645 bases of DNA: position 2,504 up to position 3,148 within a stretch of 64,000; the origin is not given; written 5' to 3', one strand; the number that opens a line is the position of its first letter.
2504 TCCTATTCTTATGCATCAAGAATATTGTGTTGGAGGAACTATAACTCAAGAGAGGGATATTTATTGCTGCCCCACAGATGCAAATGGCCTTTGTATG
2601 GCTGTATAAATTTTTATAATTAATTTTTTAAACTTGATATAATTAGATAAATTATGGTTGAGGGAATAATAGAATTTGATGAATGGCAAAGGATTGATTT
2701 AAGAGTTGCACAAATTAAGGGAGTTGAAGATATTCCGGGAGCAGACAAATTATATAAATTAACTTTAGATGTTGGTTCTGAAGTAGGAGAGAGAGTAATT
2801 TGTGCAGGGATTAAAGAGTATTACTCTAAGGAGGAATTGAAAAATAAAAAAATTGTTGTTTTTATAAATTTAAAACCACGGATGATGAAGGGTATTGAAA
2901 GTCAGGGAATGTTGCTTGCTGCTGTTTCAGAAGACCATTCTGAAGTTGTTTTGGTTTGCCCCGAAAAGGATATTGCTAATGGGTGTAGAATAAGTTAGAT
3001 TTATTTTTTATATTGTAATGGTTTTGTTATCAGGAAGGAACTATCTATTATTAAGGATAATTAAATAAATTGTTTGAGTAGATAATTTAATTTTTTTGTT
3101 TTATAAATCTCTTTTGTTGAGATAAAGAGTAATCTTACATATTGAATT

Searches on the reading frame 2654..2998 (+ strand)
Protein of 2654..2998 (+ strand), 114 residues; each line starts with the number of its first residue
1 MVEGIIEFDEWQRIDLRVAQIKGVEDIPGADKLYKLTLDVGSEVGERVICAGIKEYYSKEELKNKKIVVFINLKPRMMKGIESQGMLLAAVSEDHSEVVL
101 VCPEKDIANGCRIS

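Call 52: search_protein_families(library=ncbifam, proteins=[window:2654-2998:+], max_evalue=0.01)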
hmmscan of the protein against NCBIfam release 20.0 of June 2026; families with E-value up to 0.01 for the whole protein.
window:2654-2998:+ (114 aa): 11 families
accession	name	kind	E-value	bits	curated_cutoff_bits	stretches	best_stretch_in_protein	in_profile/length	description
NF001100.0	PRK00133.1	equivalog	1.2e-33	116.7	587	1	5-113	570-675/676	methionine--tRNA ligase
TIGR00399.1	metG_C_term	equivalog_domain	1.4e-32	112.4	116.65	1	6-113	34-138/139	methionine--tRNA ligase subunit beta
NF008900.0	PRK12267.1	equivalog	3.2e-30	105.2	598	1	5-114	542-648/648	methionine--tRNA ligase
NF007492.0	PRK10089.1-1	equivalog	7.4e-25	87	150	1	6-113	4-109/110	tRNA-binding protein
NF007494.0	PRK10089.1-3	equivalog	1.7e-20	73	109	1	5-113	3-111/112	tRNA-binding protein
TIGR02222.1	chap_CsaA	subfamily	1.4e-18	66.8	119.65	1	9-113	2-106/107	export-related chaperone CsaA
NF007495.0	PRK10089.1-4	equivalog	1.7e-18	67.2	117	1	5-113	4-112/113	tRNA-binding protein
NF007493.0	PRK10089.1-2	equivalog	5.9e-16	58.5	160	1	6-113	4-111/112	tRNA-binding protein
NF007496.0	PRK10089.1-5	equivalog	3.4e-15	56.2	171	1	7-114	3-109/109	chaperone CsaA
TIGR00472.1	pheT_bact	equivalog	2.7e-06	25.9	402.65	1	2-90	33-123/798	phenylalanine--tRNA ligase subunit beta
NF045760.1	YtpR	equivalog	0.0012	18.7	100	0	15-87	82-155/185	YtpR family tRNA-binding protein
